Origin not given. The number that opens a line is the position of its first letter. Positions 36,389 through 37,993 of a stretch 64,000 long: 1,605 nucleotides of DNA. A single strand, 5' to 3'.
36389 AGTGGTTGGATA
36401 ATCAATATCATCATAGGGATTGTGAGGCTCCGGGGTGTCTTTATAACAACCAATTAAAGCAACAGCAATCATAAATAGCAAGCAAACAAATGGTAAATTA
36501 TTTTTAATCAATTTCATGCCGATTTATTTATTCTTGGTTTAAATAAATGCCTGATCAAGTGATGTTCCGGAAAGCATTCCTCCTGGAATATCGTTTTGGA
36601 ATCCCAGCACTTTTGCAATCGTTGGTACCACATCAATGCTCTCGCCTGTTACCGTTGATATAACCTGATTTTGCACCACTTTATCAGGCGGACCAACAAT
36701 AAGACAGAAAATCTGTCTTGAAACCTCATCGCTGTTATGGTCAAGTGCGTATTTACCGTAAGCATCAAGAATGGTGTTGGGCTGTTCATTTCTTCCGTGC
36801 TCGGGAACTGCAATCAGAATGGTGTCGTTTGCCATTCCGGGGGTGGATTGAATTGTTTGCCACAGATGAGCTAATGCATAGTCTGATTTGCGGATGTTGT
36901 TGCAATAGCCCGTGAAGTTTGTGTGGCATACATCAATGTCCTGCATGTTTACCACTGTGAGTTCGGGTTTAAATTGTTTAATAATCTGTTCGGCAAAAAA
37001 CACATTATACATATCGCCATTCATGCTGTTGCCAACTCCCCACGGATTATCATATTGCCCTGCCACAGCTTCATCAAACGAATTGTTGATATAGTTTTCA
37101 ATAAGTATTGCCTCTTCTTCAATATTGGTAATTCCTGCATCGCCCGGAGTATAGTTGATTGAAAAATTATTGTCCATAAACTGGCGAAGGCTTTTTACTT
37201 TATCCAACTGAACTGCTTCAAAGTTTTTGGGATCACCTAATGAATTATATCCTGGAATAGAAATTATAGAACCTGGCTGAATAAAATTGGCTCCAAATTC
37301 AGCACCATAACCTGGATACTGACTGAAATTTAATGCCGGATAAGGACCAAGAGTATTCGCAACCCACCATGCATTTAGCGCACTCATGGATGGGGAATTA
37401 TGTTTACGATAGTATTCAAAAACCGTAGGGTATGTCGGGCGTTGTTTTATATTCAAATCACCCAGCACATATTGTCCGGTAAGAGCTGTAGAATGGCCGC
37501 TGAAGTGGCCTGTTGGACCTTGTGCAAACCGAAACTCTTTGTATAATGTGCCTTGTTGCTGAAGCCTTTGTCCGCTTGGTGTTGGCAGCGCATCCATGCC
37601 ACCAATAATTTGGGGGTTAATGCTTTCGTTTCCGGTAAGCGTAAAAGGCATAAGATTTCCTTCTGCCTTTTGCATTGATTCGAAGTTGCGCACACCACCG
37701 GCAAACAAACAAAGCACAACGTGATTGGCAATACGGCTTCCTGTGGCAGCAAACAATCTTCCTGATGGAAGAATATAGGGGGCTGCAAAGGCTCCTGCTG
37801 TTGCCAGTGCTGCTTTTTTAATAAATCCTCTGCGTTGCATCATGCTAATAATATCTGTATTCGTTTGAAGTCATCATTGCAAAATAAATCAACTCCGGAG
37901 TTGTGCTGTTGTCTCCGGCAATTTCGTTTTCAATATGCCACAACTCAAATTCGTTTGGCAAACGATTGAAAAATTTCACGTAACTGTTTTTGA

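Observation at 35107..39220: Five consecutive co-directional genes encoding lipoproteins or TAT-secreted proteins of unknown function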

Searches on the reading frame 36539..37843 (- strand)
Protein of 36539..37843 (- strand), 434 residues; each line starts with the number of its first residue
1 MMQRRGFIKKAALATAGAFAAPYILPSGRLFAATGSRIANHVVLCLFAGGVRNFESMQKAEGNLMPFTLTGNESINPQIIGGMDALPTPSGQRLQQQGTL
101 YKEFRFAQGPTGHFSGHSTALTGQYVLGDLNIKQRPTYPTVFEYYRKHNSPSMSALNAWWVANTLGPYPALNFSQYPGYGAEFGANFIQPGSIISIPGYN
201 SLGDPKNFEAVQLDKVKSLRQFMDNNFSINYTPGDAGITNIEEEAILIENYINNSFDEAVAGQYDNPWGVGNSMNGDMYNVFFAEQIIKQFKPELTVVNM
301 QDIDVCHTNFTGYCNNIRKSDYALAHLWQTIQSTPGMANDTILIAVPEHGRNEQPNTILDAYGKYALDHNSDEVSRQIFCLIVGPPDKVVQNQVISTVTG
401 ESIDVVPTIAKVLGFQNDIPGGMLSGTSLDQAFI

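Call 3: search_protein_families(library=pfam, proteins=[window:36539-37843:-], max_evalue=1)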
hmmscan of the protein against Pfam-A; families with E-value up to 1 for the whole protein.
window:36539-37843:- (434 aa): 3 families
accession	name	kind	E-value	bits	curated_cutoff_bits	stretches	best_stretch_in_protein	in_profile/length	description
PF01663.27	Phosphodiest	-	3.9e-05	23.8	23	1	88-354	20-224/342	Type I phosphodiesterase / nucleotide pyrophosphatase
PF10069.14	DICT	-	0.18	12.2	23.8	1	337-385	70-118/129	Sensory domain in DIguanylate Cyclases and Two-component system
PF08735.15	DUF1786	-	0.21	11.3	25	1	279-354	18-92/252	Putative pyruvate format-lyase activating enzyme (DUF1786)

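Call 4: search_protein_families(library=ncbifam, proteins=[window:36539-37843:-], max_evalue=1)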
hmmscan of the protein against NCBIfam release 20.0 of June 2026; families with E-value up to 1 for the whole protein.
window:36539-37843:- (434 aa): 2 families
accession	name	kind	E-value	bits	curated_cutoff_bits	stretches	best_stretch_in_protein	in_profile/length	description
NF045661.1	HdlasePehA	equivalog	0.00087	18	900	1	299-416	271-378/506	phosphoric/sulfuric ester hydrolase PehA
TIGR01409.1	TAT_signal_seq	domain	0.0066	16.8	16.7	1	4-22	3-21/29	twin-arginine translocation signal domain-containing protein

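Call 5: search_solved_structures(query=window:36539-37843:-, max_evalue=10, show_alignments=1)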
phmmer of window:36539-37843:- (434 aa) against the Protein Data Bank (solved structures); distinct sequences matched with E-value up to 10: 7.
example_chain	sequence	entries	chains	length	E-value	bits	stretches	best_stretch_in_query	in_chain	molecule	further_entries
9vyh_m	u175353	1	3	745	0.18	13.7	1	26-120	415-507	Tail spike protein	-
6sw9_8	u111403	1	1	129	0.85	11.5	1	289-364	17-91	Translation initiation factor 2 subunit beta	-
5gtx_A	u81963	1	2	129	0.95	11.3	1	289-359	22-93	buckwheat glutaredoxin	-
5kqa_A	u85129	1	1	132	1.3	10.9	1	286-359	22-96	Glutaredoxin-glutathione complex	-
2qmu_C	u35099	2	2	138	1.8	10.4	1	290-364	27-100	Translation initiation factor 2 beta subunit | Translation initiation factor 2 subunit beta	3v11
3cw2_K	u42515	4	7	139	1.9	10.4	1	290-364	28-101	Translation initiation factor 2 subunit beta | aIF2-beta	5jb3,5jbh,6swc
2nxu_A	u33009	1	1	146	2.1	10.2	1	290-364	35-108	Translation initiation factor 2 beta subunit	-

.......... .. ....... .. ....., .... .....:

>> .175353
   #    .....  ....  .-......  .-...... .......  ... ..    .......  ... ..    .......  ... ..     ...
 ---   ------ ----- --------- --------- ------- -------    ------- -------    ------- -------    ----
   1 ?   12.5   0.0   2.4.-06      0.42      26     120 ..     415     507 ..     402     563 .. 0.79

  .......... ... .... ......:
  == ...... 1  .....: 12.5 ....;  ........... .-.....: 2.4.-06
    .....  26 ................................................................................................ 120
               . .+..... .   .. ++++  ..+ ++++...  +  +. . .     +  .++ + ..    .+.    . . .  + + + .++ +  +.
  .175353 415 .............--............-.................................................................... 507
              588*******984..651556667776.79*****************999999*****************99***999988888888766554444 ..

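Call 8: find_homologous_proteins(query=window:36539-37843:-, max_evalue=0.001)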
Query window:36539-37843:- (434 aa): 1684 proteins with E <= 0.001 among 7372 candidates; the best 120 are listed.
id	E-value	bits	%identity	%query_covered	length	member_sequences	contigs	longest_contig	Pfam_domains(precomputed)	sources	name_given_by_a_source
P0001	1.1e-289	978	97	100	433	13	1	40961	PF01663.28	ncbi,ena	-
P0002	1.9e-272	921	91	100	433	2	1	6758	-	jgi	jgi:hypothetical protein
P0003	1.5e-259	879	85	100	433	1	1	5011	PF01663.28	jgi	-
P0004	4.3e-258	874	85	100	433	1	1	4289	PF01663.28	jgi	-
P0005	9.3e-258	873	85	100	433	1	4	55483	-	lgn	-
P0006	5.3e-257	871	86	100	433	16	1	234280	PF01663.28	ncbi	ncbi:MAG: alkaline phosphatase family protein [Bacteroidia bacterium]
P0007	8.7e-257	870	86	100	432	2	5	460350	PF01663.28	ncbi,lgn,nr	ncbi:MAG: hypothetical protein POELPBGB_01767 [Bacteroidia bacterium]|nr:hypothetical protein [Bacte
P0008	5.1e-256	867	85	100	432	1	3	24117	PF01663.28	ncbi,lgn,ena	-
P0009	2.0e-254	862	85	100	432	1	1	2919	-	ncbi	-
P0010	4.4e-251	851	83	100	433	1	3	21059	PF01663.28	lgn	-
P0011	7.2e-230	781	86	88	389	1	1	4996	PF01663.28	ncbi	-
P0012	1.8e-215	734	71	100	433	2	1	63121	-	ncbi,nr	ncbi:MAG: alkaline phosphatase family protein [Bacteroidia bacterium]|nr:alkaline phosphatase family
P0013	1.2e-213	728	71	100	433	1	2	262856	-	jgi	jgi:hypothetical protein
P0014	1.1e-212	725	70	100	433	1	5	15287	-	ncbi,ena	-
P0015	1.0e-210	718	68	100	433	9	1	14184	-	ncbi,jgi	jgi:hypothetical protein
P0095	6.8e-186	636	62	100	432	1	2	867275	-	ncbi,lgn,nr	ncbi:MAG: hypothetical protein H6585_12815 [Flavobacteriales bacterium]|nr:hypothetical protein [Fla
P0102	9.3e-186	636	62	99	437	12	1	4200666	-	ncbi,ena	-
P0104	1.1e-185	636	64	100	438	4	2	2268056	-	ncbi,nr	ncbi:MAG: alkaline phosphatase family protein [Bacteroidetes bacterium]|nr:alkaline phosphatase fami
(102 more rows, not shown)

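Call 9: find_encoding_contigs(protein=P0102, flank=8000, max_places=2)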
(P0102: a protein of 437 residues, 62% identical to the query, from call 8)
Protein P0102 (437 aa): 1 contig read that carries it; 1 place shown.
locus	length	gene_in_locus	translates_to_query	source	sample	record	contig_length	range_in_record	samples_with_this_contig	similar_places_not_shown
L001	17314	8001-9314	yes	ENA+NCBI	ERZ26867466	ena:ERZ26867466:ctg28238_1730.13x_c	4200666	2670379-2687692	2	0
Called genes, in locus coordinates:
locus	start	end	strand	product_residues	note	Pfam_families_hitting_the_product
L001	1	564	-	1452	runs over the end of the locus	PF00801:PKD (weak), PF18911:PKD_4, PF13585:CHU_C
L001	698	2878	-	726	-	PF00801:PKD, PF18911:PKD_4, PF13585:CHU_C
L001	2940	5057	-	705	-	PF26766:Choice_anch_L, PF00801:PKD (faint), PF03160:Calx-beta (faint), PF18911:PKD_4, PF13585:CHU_C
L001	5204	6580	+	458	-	PF01546:Peptidase_M20, PF07687:M20_dimer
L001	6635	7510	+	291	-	PF13946:DUF4214 (faint)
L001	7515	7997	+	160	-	-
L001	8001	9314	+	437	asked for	-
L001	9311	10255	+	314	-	-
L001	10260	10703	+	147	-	-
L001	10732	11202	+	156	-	PF03168:LEA_2 (weak)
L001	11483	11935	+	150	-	PF00313:CSD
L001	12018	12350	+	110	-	PF04237:YjbR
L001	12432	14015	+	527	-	PF00515:TPR_1 (faint), PF07719:TPR_2 (faint), PF13424:TPR_12 (faint), PF17874:TPR_MalT (faint)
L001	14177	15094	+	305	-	PF18962:Por_Secre_tail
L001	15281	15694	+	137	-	PF02566:OsmC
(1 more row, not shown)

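Call 10: find_encoding_contigs(protein=P0104, flank=8000, max_places=2)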
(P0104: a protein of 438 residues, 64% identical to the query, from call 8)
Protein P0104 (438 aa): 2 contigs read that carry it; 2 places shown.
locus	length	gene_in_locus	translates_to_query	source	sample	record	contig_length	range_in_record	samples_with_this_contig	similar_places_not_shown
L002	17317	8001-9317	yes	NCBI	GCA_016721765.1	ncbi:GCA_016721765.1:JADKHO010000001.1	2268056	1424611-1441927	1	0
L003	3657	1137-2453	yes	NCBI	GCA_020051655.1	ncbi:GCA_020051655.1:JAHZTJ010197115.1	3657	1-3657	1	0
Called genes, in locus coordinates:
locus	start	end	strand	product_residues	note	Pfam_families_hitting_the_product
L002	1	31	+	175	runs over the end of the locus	PF12867:DinB_2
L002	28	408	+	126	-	PF08327:AHSA1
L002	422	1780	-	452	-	-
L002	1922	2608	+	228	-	-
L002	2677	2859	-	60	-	-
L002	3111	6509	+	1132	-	PF17757:UvrB_inter, PF02559:CarD_TRCF_RID, PF00270:DEAD, PF04851:ResIII (weak), PF00271:Helicase_C, PF03461:TRCF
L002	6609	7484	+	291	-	PF13946:DUF4214 (faint)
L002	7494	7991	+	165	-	-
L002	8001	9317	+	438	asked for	-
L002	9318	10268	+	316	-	-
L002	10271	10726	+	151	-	-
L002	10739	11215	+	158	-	-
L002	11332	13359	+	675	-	PF03190:Thioredox_DsbH, PF13899:Thioredoxin_7, PF07470:Glyco_hydro_88 (faint)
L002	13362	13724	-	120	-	PF02021:UPF0102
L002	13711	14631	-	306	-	PF02016:Peptidase_S66, PF17676:Peptidase_S66C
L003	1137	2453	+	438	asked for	-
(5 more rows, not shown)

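Call 11: find_encoding_contigs(protein=P0095, flank=8000, max_places=2)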
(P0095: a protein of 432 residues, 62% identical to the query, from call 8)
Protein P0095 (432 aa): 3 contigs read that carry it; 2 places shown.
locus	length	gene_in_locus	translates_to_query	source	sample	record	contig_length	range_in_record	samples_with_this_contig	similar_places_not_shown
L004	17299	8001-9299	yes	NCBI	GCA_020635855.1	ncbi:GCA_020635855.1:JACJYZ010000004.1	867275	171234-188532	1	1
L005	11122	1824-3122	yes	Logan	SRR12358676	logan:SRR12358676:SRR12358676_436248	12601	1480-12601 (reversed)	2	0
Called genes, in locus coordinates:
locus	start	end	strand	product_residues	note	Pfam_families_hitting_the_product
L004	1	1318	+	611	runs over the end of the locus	PF00515:TPR_1 (faint), PF07719:TPR_2 (faint), PF13174:TPR_6 (faint), PF13176:TPR_7 (faint), PF13181:TPR_8 (faint), PF13424:TPR_12 (faint), PF13428:TPR_14 (faint), PF13432:TPR_16 (faint), +1 more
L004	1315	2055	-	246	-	PF00561:Abhydrolase_1, PF12146:Hydrolase_4, PF12697:Abhydrolase_6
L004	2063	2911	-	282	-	PF00165:HTH_AraC (weak), PF12833:HTH_18, PF01035:DNA_binding_1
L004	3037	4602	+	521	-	PF01676:Metalloenzyme, PF06415:iPGM_N, PF01663:Phosphodiest (weak)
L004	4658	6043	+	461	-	PF01546:Peptidase_M20, PF07687:M20_dimer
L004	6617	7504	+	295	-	PF13946:DUF4214 (faint)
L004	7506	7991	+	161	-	-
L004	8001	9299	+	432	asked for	-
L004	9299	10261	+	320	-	-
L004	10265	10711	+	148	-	-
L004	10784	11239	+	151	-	PF03168:LEA_2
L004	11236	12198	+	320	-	PF00291:PALP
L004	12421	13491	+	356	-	PF07661:MORN_2 (faint)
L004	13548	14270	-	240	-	PF00814:TsaD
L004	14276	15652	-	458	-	PF25917:BSH_RND, PF25973:BSH_CzcB (faint), PF25954:Beta-barrel_RND_2 (faint), PF25876:HH_MFP_RND (weak), PF25990:Beta-barrel_YknX, PF26002:Beta-barrel_AprE (weak), PF25967:RND-MFP_C (weak), PF25989:YknX_C, +1 more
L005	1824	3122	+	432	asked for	-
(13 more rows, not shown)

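Call 22: predict_structure(alignment_id=A1)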
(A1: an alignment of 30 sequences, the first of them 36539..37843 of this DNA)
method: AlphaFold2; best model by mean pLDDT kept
length: 434 residues; sequences in the alignment: 30
mean_pLDDT: 83.2   pTM: 0.83
mean pLDDT of the five models: 83.2, 77.1, 76.7, 75.4, 72.6
residues with pLDDT >= 90: 216; 70-90: 143; 50-70: 42; < 50: 33
segments of 3 or more residues with pLDDT < 50: 1-32
pLDDT, mean of each block of 10 residues (from residue 1): 36 32 30 71 92 90 96 93 90 96 92 84 84 83 87 80 66 88 88 73 63 74 66 69 86 87 87 90 96 95 90 95 96 94 95 89 88 90 98 94 96 92 93 96
secondary structure, 60 per line:
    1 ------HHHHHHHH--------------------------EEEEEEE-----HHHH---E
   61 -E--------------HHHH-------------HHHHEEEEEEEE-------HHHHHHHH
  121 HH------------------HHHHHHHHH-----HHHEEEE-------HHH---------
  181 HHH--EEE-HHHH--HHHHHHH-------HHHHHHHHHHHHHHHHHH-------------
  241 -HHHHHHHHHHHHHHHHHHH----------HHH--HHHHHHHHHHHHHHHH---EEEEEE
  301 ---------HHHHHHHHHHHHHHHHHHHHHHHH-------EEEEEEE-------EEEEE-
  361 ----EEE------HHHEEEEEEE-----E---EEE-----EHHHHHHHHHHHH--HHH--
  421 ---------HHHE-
elements in order: H7-14 E41-47 H53-56 H77-80 H94-97 E98-105 H113-122 H141-149 E158-161 E186-188 H190-193 H196-202 H210-227 H242-260 H276-291 E295-300 H310-333 E341-347 E355-359 E365-367 E377-383 E393-395 H402-413

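Call 36: search_dna_similar(query=window:36539-37843:-, collection=plasmids, mode=protein, max_evalue=10, max_rows=30)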
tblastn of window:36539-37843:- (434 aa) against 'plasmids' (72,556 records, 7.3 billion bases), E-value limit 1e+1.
Records with a match: 10; places in all: 10; records where one place covers at least 80% of the query: 0.
Best place of each record, by identity: <60% 10.
By first word of the organism name: Fulvitalea 2; Acaryochloris 1; Persicobacter 1; Pseudoalteromonas 1; Hymenobacter 1; Leisingera 1; Rubrobacter 1; Pseudoroseomonas 1; Rhizobium 1.
By predicted mobility (MOB-suite, as given by PLSDB): non-mobilizable 9; conjugative 1.
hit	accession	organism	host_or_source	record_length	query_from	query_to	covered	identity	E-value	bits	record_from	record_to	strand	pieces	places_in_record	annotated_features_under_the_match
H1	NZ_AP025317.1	Fulvitalea axinellae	-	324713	227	415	44%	24.7%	7e-5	53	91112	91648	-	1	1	alkaline phosphatase family protein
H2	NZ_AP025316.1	Fulvitalea axinellae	-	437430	242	415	40%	25.8%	5e-2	44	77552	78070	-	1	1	alkaline phosphatase family protein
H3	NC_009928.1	Acaryochloris marina MBIC11017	-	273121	263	422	37%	27.6%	5e-7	60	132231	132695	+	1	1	sulfatase-like hydrolase/transferase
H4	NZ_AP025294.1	Persicobacter psychrovividus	-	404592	235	413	41%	23.9%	1e-1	43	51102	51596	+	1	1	sulfatase-like hydrolase/transferase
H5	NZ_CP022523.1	Pseudoalteromonas sp. NC201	pure culture,sea water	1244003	256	406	35%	24.9%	9e-6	56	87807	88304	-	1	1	none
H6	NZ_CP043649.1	Hymenobacter sp. NBH84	pure culture,soil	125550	277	414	32%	24.2%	3e-1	41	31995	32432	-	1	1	sulfatase-like hydrolase/transferase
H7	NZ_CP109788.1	Leisingera thetidis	-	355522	278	414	32%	23.7%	4e+0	37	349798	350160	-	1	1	sulfatase-like hydrolase/transferase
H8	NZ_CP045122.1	Rubrobacter marinus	single pure culture,marine sediment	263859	313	429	27%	26.7%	4e-1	41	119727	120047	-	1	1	alkaline phosphatase family protein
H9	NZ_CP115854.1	Pseudoroseomonas cervicalis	-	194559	313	414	24%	29.4%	2e+0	39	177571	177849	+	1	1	phosphoric/sulfuric ester hydrolase PehA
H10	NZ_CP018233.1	Rhizobium leguminosarum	Vavilovia formosa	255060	313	414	24%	28.4%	5e+0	37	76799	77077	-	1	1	pehA: phosphoric/sulfuric ester hydrolase PehA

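Call 37: search_protein_families(library=pfam, alignment_id=A1, max_evalue=10)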
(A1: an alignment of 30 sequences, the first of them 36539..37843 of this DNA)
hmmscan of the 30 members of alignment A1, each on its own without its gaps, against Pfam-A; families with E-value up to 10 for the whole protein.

A. member 1, window:36539-37843:- (434 aa): 3 families
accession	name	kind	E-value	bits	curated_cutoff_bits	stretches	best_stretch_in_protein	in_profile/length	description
PF01663.27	Phosphodiest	-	3.9e-05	23.8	23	1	88-354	20-224/342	Type I phosphodiesterase / nucleotide pyrophosphatase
PF10069.14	DICT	-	0.18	12.2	23.8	1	337-385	70-118/129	Sensory domain in DIguanylate Cyclases and Two-component system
PF08735.15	DUF1786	-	0.21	11.3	25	1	279-354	18-92/252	Putative pyruvate format-lyase activating enzyme (DUF1786)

B. families by the number of members that match (of 30 scanned): 15 families
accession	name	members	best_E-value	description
PF01663.27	Phosphodiest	17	2.2e-07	Type I phosphodiesterase / nucleotide pyrophosphatase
PF10518.14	TAT_signal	10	0.0013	TAT (twin-arginine translocation) pathway signal sequence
PF01676.23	Metalloenzyme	5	4.2e-05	Metalloenzyme superfamily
PF00884.28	Sulfatase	5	0.00012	Sulfatase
PF07394.17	DUF1501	3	0.01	Protein of unknown function (DUF1501)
PF06411.16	HdeA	3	0.035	HdeA/HdeB family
PF08735.15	DUF1786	2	0.0087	Putative pyruvate format-lyase activating enzyme (DUF1786)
PF10069.14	DICT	2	0.064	Sensory domain in DIguanylate Cyclases and Two-component system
PF00631.27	G-gamma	2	0.11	GGL domain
PF07960.16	CBP4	1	0.098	CBP4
PF13389.11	DUF4107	1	0.11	Protein of unknown function (DUF4107)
PF19602.4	DUF6107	1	0.15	Family of unknown function (DUF6107)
PF08293.16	MRP-S33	1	0.18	Mitochondrial ribosomal subunit S27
PF09025.15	T3SS_needle_reg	1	0.22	YopR, type III needle-polymerisation regulator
PF18688.6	DUF5638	1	0.29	Family of unknown function (DUF5638)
